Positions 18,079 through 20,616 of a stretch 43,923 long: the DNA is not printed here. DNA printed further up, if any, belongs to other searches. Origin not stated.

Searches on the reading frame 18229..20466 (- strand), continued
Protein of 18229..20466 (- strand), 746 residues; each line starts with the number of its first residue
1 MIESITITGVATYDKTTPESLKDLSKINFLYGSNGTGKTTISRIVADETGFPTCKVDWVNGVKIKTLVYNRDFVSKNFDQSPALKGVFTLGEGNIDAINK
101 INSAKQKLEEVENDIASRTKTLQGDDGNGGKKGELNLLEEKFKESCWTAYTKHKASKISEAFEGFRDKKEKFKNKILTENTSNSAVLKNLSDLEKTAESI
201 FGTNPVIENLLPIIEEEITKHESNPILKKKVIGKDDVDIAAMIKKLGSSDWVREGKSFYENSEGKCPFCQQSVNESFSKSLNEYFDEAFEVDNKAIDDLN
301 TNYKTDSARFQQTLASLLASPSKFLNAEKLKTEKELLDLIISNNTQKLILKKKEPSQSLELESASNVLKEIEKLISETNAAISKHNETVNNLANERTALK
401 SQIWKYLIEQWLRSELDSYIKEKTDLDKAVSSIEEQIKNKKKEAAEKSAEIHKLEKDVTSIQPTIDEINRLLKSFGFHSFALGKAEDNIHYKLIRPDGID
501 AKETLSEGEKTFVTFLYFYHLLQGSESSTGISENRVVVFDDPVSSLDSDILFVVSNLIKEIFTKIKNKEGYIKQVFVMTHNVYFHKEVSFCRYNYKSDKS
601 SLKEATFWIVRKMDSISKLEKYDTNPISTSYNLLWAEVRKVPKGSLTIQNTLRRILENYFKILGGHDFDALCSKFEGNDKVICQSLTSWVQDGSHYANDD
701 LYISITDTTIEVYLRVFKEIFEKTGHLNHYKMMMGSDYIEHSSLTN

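Call 72: get_annotated_region(hit=H8, flank=6000)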
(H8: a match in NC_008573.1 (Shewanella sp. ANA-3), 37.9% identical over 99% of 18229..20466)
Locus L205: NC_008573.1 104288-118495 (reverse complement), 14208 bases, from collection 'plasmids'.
description: Shewanella sp. ANA-3 plasmid unnamed1, complete sequence
organism: Shewanella sp. ANA-3 (NCBI taxid 94122)
taxonomy: Bacteria; Pseudomonadota; Gammaproteobacteria; Alteromonadales; Shewanellaceae; Shewanella; Shewanella sp. ANA-3
host: -; source: -; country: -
typing (MOB-suite, as given by PLSDB): conjugative; replicon rep_cluster_493; relaxase MOBH; mating-pair formation MPF_F
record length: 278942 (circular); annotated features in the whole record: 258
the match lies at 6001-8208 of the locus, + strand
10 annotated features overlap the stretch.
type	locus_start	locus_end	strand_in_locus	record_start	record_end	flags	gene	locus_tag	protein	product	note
CDS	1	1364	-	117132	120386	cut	-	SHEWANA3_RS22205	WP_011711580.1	type I restriction endonuclease subunit R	-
CDS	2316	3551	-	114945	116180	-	-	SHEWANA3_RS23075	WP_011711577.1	restriction endonuclease subunit S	-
CDS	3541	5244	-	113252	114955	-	-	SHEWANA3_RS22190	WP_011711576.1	class I SAM-dependent DNA methyltransferase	-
CDS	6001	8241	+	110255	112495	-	-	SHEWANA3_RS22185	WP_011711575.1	AAA family ATPase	-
CDS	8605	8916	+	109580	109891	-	-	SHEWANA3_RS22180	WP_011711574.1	helix-turn-helix domain-containing protein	-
CDS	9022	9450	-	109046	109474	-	tnpA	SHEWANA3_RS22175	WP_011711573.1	IS200/IS605 family transposase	-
CDS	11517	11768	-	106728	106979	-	-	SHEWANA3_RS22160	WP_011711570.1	hypothetical protein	-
CDS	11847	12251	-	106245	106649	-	-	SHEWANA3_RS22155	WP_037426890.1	hypothetical protein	-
CDS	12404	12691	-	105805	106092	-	-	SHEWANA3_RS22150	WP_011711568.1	hypothetical protein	-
CDS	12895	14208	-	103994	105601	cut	-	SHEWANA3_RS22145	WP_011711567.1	hypothetical protein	-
